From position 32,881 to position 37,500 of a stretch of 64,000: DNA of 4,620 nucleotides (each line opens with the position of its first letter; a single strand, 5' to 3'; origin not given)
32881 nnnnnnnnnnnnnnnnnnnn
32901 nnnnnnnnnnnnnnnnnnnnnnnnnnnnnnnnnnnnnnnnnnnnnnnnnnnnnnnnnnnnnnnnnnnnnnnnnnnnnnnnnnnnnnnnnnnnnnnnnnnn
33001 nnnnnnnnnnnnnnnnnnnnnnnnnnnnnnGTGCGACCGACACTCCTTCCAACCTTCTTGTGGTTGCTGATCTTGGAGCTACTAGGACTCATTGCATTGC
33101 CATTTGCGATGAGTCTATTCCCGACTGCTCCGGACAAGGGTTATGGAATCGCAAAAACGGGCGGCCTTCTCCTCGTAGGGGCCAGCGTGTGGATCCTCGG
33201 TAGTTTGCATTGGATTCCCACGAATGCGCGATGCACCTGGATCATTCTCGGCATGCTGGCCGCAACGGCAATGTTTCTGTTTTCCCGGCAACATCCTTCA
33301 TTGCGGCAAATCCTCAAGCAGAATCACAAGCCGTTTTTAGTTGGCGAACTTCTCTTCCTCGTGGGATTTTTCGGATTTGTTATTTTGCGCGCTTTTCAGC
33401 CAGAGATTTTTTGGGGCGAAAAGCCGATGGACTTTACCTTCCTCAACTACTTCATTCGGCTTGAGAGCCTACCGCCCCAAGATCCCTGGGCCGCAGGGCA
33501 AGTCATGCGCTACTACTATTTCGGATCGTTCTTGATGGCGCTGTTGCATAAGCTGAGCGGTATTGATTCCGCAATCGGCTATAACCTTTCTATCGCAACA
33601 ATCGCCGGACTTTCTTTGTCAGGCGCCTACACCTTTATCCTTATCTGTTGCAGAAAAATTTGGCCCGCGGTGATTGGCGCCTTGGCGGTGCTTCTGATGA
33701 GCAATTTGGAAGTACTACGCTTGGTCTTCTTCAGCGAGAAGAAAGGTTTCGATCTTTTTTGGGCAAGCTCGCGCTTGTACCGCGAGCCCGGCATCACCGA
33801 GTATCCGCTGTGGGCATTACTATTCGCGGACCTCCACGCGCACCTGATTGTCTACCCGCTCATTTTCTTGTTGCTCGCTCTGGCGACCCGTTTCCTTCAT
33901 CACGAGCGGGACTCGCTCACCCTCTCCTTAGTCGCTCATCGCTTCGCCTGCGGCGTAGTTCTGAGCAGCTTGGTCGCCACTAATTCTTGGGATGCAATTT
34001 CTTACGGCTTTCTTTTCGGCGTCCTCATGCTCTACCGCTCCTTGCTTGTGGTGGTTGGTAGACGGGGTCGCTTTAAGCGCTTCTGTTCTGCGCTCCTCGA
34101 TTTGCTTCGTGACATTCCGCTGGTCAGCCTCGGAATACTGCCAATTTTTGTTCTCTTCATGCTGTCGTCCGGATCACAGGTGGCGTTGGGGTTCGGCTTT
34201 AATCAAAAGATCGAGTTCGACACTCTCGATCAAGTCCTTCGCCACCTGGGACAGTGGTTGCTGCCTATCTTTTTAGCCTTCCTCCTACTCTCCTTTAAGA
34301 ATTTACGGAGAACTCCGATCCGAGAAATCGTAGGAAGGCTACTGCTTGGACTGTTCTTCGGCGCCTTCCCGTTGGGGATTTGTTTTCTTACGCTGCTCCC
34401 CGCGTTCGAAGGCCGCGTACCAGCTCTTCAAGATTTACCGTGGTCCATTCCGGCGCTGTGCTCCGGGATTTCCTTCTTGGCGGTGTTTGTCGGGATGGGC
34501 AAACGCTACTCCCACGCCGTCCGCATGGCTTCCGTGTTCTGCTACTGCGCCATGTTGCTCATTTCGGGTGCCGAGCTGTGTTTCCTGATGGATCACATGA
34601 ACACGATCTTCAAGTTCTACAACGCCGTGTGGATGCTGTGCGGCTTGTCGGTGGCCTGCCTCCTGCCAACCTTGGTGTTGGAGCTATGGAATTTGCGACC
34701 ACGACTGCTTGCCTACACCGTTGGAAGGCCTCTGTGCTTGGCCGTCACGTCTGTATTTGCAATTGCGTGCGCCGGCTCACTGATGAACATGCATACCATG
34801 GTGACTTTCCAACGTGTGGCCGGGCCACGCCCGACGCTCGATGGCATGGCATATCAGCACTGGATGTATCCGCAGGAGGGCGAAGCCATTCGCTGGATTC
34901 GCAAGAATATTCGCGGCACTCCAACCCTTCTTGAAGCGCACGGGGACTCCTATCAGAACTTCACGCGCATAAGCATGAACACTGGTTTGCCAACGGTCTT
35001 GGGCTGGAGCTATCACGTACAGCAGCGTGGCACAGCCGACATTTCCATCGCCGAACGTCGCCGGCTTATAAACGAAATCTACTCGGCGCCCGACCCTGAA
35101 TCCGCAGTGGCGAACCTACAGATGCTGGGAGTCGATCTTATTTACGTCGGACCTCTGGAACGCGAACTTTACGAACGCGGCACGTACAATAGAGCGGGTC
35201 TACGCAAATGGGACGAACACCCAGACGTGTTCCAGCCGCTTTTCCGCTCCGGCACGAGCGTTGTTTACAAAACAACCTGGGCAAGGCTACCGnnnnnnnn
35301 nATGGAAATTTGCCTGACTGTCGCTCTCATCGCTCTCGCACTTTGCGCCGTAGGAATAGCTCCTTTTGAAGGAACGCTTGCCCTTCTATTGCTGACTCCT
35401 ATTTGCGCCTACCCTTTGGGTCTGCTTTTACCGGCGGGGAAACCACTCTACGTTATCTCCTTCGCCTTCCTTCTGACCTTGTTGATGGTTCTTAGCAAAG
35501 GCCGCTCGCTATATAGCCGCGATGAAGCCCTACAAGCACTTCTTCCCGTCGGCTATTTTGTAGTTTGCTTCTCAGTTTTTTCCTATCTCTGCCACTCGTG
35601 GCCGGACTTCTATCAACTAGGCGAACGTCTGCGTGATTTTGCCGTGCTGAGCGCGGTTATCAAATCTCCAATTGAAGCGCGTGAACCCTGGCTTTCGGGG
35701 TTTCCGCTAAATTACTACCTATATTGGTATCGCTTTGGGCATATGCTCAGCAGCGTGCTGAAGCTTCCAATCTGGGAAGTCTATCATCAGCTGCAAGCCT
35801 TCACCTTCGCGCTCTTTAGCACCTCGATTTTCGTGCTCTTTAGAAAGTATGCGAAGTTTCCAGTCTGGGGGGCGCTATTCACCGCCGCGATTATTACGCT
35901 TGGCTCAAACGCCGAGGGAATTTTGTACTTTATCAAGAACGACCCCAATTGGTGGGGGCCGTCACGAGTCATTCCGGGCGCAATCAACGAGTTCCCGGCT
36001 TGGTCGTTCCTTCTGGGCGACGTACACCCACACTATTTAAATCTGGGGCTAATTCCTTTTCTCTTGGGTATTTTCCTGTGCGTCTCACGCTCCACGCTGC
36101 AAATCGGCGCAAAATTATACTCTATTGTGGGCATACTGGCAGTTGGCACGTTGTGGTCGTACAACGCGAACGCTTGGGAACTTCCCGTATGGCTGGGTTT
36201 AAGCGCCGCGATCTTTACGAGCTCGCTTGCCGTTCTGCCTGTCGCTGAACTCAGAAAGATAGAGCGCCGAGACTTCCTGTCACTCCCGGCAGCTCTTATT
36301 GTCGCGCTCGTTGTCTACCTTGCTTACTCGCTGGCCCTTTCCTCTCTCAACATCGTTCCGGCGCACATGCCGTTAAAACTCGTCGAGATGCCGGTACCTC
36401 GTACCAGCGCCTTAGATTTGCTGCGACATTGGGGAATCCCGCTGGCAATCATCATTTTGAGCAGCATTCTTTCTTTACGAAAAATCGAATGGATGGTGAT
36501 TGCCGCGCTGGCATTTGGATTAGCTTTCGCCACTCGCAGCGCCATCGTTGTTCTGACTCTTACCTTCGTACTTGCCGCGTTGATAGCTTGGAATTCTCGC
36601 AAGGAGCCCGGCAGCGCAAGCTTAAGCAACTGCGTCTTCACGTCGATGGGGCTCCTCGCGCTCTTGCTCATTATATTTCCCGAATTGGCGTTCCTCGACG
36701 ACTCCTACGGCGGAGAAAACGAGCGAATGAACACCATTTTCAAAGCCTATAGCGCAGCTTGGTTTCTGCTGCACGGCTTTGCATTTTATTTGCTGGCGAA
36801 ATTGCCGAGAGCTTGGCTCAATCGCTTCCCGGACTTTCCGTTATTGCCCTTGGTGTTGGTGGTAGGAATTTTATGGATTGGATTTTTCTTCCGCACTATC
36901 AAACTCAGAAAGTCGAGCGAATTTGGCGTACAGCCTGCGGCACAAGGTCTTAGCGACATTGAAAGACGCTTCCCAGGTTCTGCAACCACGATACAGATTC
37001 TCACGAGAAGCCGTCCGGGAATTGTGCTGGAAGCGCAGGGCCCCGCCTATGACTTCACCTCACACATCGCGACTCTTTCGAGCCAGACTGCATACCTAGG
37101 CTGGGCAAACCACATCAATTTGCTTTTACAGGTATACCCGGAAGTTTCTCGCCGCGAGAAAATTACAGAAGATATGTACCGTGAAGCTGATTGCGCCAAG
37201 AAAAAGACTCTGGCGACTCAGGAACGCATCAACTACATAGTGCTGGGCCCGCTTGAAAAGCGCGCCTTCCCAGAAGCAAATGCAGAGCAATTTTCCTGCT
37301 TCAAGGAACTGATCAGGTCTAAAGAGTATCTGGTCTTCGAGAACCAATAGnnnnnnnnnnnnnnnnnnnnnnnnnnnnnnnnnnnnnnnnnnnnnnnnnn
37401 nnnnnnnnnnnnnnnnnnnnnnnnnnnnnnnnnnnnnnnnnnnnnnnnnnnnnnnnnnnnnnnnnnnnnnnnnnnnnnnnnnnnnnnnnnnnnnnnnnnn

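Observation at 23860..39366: Array of seven consecutive giant polytopic membrane proteins, including 'YYY'/DUF2298 and TIGR03663-like families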

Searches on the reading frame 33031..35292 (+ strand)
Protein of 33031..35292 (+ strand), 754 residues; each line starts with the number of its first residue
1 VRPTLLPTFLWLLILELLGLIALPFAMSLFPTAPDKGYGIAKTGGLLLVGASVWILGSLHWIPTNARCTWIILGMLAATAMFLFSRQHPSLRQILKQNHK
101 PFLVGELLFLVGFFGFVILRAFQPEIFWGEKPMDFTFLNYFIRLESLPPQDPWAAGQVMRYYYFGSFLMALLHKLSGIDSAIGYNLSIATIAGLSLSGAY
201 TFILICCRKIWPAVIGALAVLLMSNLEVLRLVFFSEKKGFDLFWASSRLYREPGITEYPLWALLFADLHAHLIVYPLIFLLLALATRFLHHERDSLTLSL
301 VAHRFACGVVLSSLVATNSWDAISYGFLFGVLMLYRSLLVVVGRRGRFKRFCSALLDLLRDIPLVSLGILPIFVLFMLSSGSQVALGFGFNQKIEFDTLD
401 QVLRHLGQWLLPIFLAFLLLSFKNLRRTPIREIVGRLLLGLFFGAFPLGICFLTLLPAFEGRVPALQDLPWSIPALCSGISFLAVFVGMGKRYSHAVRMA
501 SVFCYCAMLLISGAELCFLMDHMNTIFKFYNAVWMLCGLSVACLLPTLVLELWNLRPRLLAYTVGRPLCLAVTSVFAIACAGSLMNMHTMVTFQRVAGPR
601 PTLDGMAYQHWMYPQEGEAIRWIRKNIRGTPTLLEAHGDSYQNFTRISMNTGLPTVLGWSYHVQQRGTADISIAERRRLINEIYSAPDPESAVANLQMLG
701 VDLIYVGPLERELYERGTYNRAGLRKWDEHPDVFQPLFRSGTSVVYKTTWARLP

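Call 29: search_solved_structures(query=A1, max_evalue=1)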
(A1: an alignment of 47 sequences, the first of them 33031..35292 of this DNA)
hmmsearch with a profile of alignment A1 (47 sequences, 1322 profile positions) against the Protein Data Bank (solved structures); distinct sequences matched with E-value up to 1: 9.
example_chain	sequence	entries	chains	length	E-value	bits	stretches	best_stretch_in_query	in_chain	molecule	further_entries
9i5k_A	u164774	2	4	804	0.00032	21.7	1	93-236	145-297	Dolichyl-phosphate-mannose--protein mannosyltransferase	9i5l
6p25_A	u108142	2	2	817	0.00072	20.5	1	92-237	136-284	Dolichyl-phosphate-mannose--protein mannosyltransferase 1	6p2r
6p25_B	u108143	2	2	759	0.0008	20.4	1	94-219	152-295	Dolichyl-phosphate-mannose--protein mannosyltransferase 2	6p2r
5ezm_A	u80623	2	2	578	0.00082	20.4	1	304-380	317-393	4-amino-4-deoxy-L-arabinose transferase or related glycosyltransferases of PMT family | 4-amino-4-deoxy-L-arabinose (L-Ara4N) transferase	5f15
9s6s_A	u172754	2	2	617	0.0039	18.1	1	151-387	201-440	Alpha-1,2-mannosyltransferase ALG9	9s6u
9e61_A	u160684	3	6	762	0.011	16.7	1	94-207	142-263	Dolichyl-phosphate-mannose--protein mannosyltransferase 4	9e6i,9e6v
1tre_A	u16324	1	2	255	0.94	10.2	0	1264-1300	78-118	TRIOSEPHOSPHATE ISOMERASE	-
1tmh_A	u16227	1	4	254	0.96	10.2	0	1264-1300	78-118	TRIOSEPHOSPHATE ISOMERASE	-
4iot_A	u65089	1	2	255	0.97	10.2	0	1264-1300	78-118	Triosephosphate isomerase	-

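Call 31: find_related_loci(query=A1, collection=genome_contigs, flank=10000)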
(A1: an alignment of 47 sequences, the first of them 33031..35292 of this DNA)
Query A1 (754 aa) in genome_contigs; peptide patterns used: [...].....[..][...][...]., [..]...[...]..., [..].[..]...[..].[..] (x = any residue, [..] = any of these).
600 stretches matched a pattern (row limit reached: there are more); 552 encode a relative of the query (tblastn E <= 1e-3); the best 80 are kept; 80 distinct loci.
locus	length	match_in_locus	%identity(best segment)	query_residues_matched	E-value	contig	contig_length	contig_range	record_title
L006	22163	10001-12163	38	10-747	2e-122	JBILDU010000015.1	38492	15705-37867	MAG: Bdellovibrionota bacterium isolate ME2016-07-22_3300044628_group7_bin146 Rohwer_bin1162_scaffold_83_c2, whole genom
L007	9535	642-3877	32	5-748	1e-109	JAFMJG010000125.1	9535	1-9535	Bacterium isolate DEBay_Sum019D_L_G_148 NODE_8246_length_9535_cov_5.343038, whole genome shotgun sequence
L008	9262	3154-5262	33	18-747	3e-84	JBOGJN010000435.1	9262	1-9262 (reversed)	MAG: Thermoanaerobaculia bacterium isolate H1-B1_maxbin2.bin.82_sub k127_239854, whole genome shotgun sequence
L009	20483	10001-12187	32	1-751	3e-82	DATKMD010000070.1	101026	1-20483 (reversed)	MAG TPA_asm: Thermoanaerobaculaceae bacterium isolate SMAG_U14702 k141_1651973, whole genome shotgun sequence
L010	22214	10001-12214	30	7-746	3e-81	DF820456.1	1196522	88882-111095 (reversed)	Bacterium UASB14 DNA, scaffold: UASB14_scaffold_2, whole genome shotgun sequence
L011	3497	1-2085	31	36-747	3e-78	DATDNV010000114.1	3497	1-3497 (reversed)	MAG TPA_asm: Thermoanaerobaculia bacterium isolate SMAG_U446 k141_422191, whole genome shotgun sequence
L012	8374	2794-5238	30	10-748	1e-71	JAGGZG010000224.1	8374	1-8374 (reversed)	MAG: Anaerolineae bacterium isolate AUK198 PB_MBMC_152_c_000000000048, whole genome shotgun sequence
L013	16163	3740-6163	28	7-747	5e-71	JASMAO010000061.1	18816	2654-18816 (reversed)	MAG: SAR202 cluster bacterium isolate ETNP2_MAG_97 c_000000594957, whole genome shotgun sequence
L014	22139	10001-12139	29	11-727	7e-71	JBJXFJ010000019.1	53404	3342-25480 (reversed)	MAG: Chloroflexota bacterium isolate F1F2.bin.482 k127_1036311, whole genome shotgun sequence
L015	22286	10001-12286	29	5-721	9e-70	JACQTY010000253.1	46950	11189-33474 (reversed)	MAG: Chloroflexi bacterium isolate NC_groundwater_1423_Ag_S-0.65um_59_50 S_p65_S5_coassembly_k141_4989913, whole genome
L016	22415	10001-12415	27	7-747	4e-68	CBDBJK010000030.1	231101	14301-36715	MAG: Dehalococcoidia bacterium isolate faae4e5b-80d9-4cfe-9cbd-97dc395bf251 genome assembly, contig: contig_30, whole ge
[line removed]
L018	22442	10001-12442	29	3-730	3e-66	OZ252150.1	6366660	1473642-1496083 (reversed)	MAG: Anaerolineales bacterium isolate ed016152-bc35-4daa-af1a-9bf7613e1c63 genome assembly, chromosome: 1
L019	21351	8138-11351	30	11-747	4e-66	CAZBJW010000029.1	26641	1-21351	MAG TPA_asm: uncultured Anaerolineales bacterium isolate binchicken_co294_156 genome assembly, contig: NODE_2196_length_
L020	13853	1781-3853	30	29-749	3e-65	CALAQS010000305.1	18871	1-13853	MAG TPA_asm: uncultured Acidobacteria bacterium isolate ERR1034454_bin.53_CONCOCT_v1.1_MAG genome assembly, contig: ERZ1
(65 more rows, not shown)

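Call 36: predict_structure(alignment_id=A1)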
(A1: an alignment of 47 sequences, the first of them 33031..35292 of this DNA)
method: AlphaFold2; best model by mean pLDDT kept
length: 754 residues; sequences in the alignment: 47
mean_pLDDT: 93.8   pTM: 0.94
mean pLDDT of the five models: 93.8, 92.9, 92.6, 92.3, 92.3
residues with pLDDT >= 90: 649; 70-90: 94; 50-70: 9; < 50: 2
segments of 3 or more residues with pLDDT < 50: none
pLDDT, mean of each block of 10 residues (from residue 1): 82 98 95 95 98 97 98 98 88 92 98 98 90 96 95 92 90 97 98 99 97 98 96 92 93 88 94 97 91 75 96 95 96 91 80 91 96 92 80 94 97 98 92 95 96 88 89 98 97 94 98 94 92 98 97 95 97 97 96 90 94 95 96 95 93 96 89 96 95 96 96 88 92 96 96 85
secondary structure, 60 per line:
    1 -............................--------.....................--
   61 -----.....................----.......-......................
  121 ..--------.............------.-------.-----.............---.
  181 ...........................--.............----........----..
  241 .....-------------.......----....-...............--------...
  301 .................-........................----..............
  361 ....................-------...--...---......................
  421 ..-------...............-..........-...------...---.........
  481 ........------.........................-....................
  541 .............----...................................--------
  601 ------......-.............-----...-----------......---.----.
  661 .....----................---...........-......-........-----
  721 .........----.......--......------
elements in order (helices of 4 or more, strands of 3 or more residues): H2-29 H38-58 H66-86 H91-97 H99-122 H131-143 H164-176 H180-207 H210-222 H227-234 H239-245 H259-265 H270-273 H275-289 H298-317 H319-342 H347-380 E388-390 H399-422 H430-444 H446-455 H472-488 H495-516 E517-519 H522-553 H558-592 H607-612 H614-626 E632-634 H646-651 H660-665 H670-685 H689-699 E701-706 H708-715 H721-729 E734-740 E743-748

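Call 38: fold_search(model_id=the predicted structure, library=pdb)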
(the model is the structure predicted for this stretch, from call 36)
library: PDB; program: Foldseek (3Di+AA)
matches with E <= 10: 312; with E <= 0.001: 12
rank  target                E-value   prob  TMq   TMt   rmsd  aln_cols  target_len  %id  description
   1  7zlg_A                2.2e-07  1.00  0.35  0.39  16.3       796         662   11  Cryo-EM structure of C-mannosyltransferase CeDPY19, in complex with acceptor peptide and bound to CMT2-Fab and anti-Fa (released 2023-01-11)
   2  7zlh_A                2.7e-07  1.00  0.33  0.37  17.3       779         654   11  Cryo-EM structure of C-mannosyltransferase CeDPY19, in apo state, bound to CMT2-Fab and anti-Fab nanobody (released 2023-01-11)
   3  8if8_B                5.4e-07  1.00  0.40  0.46  17.4       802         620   12  Arabinosyltransferase AftA (released 2023-05-31)
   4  7zli_A                5.6e-07  1.00  0.36  0.40  14.3       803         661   10  Cryo-EM structure of C-mannosyltransferase CeDPY19, in complex with Dol25-P-Man and bound to CMT2-Fab and anti-Fab nan (released 2023-01-11)
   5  6c26_A                2.9e-06  1.00  0.39  0.44  13.4       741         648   12  The Cryo-EM structure of a eukaryotic oligosaccharyl transferase complex (released 2018-01-31)
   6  8if8_C                3.5e-06  1.00  0.43  0.52  14.6       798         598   12  Arabinosyltransferase AftA (released 2023-05-31)
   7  7e9s_A                7.1e-06  1.00  0.35  0.32  17.4       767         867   13  Archaeal oligosaccharyltransferase AglB from Archaeoglobus fulgidus in complex with an inhibitory peptide and a dolich (released 2021-09-08)
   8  8agc_A                8.3e-06  1.00  0.38  0.41  13.5       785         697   12  Structure of yeast oligosaccharylransferase complex with lipid-linked oligosaccharide and non-acceptor peptide bound (released 2022-12-07)
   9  8pn9_A                1.4e-05  1.00  0.35  0.39  16.7       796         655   10  Structure of human oligosaccharyltransferase OST-A complex bound to NGI-1 (released 2024-05-08)
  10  5gmy_A                6.2e-05  1.00  0.36  0.33  17.3       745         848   12  Crystal structure of the Archaeoglobus fulgidus oligosaccharyltransferase (O29867_ARCFU) tethered with an acceptor pep (released 2017-02-01)
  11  3waj                  1.4e-04  1.00  0.33  0.32  18.0       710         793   13  Crystal structure of the Archaeoglobus fulgidus oligosaccharyltransferase (O29867_ARCFU) complex with Zn and sulfate (released 2013-10-30)
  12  6gxc_A                9.7e-04  1.00  0.33  0.34  16.9       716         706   12  Bacterial oligosaccharyltransferase PglB in complex with an inhibitory peptide and a reactive lipid-linked oligosaccha (released 2018-11-14)
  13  5ogl_A                1.8e-03  1.00  0.34  0.36  15.9       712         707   11  Structure of bacterial oligosaccharyltransferase PglB in complex with an acceptor peptide and an lipid-linked oligosac (released 2017-10-25)
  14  9s6r_A                1.7e-02  0.99  0.22  0.37  16.8       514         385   11  Ternary cryo-EM structure of yeast ALG3 with Dol25-PP-GlcNAc2Man5, Dol25-P-Man, and Fab (released 2026-03-18)
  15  6n3i                  2.4e-02  0.21  0.10  0.13  27.0       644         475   11  Crystal structure of a double Trp XylE mutants (G58W/L315W) (released 2019-03-27)
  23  3vu0_A                1.4e-01  1.00  0.12  0.51   6.1       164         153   13  Crystal structure of the C-terminal globular domain of oligosaccharyltransferase (AfAglB-S2, AF_0040, O30195_ARCFU) fr (released 2013-01-23)
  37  3vu0_B                3.5e-01  0.99  0.13  0.51   5.3       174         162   12  Crystal structure of the C-terminal globular domain of oligosaccharyltransferase (AfAglB-S2, AF_0040, O30195_ARCFU) fr (released 2013-01-23)
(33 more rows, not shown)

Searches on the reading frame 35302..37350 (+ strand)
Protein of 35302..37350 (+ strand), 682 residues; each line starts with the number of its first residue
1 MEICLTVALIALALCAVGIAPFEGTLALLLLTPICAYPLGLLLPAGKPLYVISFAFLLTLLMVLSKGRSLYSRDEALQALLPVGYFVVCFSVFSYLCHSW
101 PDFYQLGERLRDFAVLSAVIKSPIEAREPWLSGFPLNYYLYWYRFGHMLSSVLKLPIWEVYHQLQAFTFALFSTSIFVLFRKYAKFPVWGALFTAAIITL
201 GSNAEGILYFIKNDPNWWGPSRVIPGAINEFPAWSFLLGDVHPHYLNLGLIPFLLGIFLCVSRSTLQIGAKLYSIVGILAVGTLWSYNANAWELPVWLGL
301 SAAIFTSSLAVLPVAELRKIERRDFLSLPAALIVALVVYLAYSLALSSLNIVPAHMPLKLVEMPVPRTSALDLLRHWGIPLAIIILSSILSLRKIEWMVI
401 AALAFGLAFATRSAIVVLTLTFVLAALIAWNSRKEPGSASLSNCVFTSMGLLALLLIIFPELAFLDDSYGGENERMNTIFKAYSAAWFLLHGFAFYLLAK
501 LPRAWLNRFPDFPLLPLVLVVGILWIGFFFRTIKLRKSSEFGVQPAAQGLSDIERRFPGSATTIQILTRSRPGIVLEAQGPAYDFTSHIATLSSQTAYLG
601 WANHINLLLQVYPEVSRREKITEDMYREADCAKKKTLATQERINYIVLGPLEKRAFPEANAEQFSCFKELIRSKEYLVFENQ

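Call 3: search_protein_families(library=pfam, proteins=[window:35302-37350:+], max_evalue=0.01)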
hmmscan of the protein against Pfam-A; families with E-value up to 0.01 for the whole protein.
window:35302-37350:+ (682 aa): 1 family
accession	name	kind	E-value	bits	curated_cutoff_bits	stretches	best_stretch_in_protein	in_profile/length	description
PF10060.15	DUF2298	-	1.1e-50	173.5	27.8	1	42-490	15-488/488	Uncharacterized membrane protein (DUF2298)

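Call 4: search_protein_families(library=ncbifam, proteins=[window:35302-37350:+], max_evalue=0.01)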
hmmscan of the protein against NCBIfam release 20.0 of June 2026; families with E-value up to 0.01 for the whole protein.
window:35302-37350:+ (682 aa): 1 family
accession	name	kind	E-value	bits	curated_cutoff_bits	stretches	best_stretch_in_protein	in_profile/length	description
TIGR03662.1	Chlor_Arch_YYY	subfamily_domain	1.5e-60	205.7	300.25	1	18-668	18-710/727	chlor_Arch_YYY domain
